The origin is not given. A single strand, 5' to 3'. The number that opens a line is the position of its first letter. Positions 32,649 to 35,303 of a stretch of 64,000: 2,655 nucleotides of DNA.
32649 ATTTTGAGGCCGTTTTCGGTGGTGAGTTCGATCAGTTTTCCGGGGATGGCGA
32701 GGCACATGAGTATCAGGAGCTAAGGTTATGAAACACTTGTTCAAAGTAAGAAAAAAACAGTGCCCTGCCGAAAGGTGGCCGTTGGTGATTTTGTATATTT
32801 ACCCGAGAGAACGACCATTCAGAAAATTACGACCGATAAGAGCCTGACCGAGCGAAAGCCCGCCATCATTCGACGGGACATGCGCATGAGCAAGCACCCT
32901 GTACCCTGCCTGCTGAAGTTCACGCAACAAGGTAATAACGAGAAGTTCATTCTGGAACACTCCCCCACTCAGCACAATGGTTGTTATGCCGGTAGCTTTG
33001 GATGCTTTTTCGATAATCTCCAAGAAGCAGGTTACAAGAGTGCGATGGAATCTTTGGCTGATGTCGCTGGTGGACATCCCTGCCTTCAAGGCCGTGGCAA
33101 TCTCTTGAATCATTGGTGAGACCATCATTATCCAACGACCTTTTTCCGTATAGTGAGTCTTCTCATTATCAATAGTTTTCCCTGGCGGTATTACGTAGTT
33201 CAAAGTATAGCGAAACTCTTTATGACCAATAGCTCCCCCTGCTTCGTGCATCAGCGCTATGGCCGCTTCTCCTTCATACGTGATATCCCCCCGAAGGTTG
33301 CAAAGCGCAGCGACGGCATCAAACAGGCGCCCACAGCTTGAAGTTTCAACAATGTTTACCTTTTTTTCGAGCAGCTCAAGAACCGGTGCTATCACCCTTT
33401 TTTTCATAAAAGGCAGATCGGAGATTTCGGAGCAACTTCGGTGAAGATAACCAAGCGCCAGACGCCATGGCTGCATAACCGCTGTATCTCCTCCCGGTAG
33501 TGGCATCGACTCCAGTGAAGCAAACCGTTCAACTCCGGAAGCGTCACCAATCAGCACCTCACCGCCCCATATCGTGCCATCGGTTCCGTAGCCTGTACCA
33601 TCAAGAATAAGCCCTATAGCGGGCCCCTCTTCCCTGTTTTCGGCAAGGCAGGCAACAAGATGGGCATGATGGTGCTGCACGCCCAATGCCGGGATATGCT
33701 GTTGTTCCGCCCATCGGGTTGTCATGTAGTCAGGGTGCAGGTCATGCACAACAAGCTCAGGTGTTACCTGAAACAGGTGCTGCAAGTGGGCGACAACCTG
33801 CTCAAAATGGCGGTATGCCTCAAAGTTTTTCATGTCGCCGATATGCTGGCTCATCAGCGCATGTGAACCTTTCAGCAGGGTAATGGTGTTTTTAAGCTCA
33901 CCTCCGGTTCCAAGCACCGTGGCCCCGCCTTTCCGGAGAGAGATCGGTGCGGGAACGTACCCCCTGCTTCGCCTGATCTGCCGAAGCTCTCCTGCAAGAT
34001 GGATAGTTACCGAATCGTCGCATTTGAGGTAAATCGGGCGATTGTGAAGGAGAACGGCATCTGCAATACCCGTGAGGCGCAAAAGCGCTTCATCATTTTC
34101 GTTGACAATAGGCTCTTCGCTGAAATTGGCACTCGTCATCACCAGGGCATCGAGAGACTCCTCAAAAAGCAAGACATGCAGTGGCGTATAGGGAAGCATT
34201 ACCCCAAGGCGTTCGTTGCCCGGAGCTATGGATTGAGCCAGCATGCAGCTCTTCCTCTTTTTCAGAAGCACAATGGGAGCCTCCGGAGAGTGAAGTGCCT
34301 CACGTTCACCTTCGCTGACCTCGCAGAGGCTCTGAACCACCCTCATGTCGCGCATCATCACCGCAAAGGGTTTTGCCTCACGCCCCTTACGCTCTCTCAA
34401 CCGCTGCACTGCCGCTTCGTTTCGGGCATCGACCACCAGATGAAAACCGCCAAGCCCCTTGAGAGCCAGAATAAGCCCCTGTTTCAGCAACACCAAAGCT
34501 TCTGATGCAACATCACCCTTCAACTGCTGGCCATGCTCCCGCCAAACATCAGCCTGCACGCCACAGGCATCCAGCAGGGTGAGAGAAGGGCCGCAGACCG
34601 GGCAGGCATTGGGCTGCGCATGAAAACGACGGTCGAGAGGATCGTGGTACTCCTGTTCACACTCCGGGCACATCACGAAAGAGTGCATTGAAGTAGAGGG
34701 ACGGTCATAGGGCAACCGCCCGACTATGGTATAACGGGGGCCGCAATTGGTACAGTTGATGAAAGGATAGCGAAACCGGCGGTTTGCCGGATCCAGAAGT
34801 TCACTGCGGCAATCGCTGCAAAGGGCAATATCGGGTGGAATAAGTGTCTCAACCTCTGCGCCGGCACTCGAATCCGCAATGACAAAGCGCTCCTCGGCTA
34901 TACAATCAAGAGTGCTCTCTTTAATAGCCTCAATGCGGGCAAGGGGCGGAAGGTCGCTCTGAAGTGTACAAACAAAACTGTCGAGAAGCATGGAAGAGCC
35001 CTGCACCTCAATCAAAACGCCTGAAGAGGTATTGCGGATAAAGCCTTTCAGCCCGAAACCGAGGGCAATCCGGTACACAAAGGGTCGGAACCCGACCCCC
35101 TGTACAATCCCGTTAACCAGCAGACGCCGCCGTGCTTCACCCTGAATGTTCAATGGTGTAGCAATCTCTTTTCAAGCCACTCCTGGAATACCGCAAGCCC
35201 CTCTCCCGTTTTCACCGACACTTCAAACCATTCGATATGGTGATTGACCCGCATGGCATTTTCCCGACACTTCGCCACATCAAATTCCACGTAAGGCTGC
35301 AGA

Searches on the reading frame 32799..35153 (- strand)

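Call 25: search_protein_families(library=ncbifam, proteins=[window:32799-35153:-], max_evalue=0.00001)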
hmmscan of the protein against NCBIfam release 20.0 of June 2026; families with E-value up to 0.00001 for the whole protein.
window:32799-35153:- (784 aa): 18 families
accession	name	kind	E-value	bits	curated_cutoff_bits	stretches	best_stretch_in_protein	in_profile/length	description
TIGR00143.1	hypF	equivalog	4e-242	805.5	466.1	1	13-773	3-739/741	carbamoyltransferase HypF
TIGR00057.1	TIGR00057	equivalog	2.7e-13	49.6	123.2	1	215-387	10-181/202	L-threonylcarbamoyladenylate synthase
NF011009.0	PRK14435.1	equivalog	6.1e-11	42.3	119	1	11-84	6-79/90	acylphosphatase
NF011017.0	PRK14445.1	equivalog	2.1e-10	40.7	97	1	7-76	4-73/92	acylphosphatase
NF011019.0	PRK14448.1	equivalog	6.6e-10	39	100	1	8-80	3-75/90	acylphosphatase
NF011023.0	PRK14452.1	equivalog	7.1e-10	39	113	1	7-90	20-103/107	acylphosphatase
TIGR03723.1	T6A_TsaD_YgjD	equivalog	3.7e-08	32.9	296.1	0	690-763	227-300/314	tRNA (adenosine(37)-N6)-threonylcarbamoyltransferase complex transferase subunit TsaD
NF010995.0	PRK14420.1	equivalog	4.2e-08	33.6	110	1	8-78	3-73/91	acylphosphatase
NF010996.0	PRK14421.1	equivalog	8e-08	32.3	98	1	9-81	6-78/99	acylphosphatase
NF011007.0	PRK14433.1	equivalog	9.4e-08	32.2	100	1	11-78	6-73/88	acylphosphatase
NF011002.0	PRK14428.1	equivalog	1.1e-07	31.8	120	1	8-63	9-65/97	acylphosphatase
NF011001.0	PRK14427.1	equivalog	2.6e-07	30.9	100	1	8-81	18-91/105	acylphosphatase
NF011021.0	PRK14450.1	equivalog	2.8e-07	30.4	109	1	11-80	6-76/91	acylphosphatase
NF011005.0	PRK14431.1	equivalog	4e-07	30.1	108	1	8-75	3-70/89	acylphosphatase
TIGR00329.1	gcp_kae1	subfamily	5.5e-07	29.1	207.8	0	677-750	211-286/305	tRNA (adenosine(37)-N6)-threonylcarbamoyltransferase complex transferase subunit TsaD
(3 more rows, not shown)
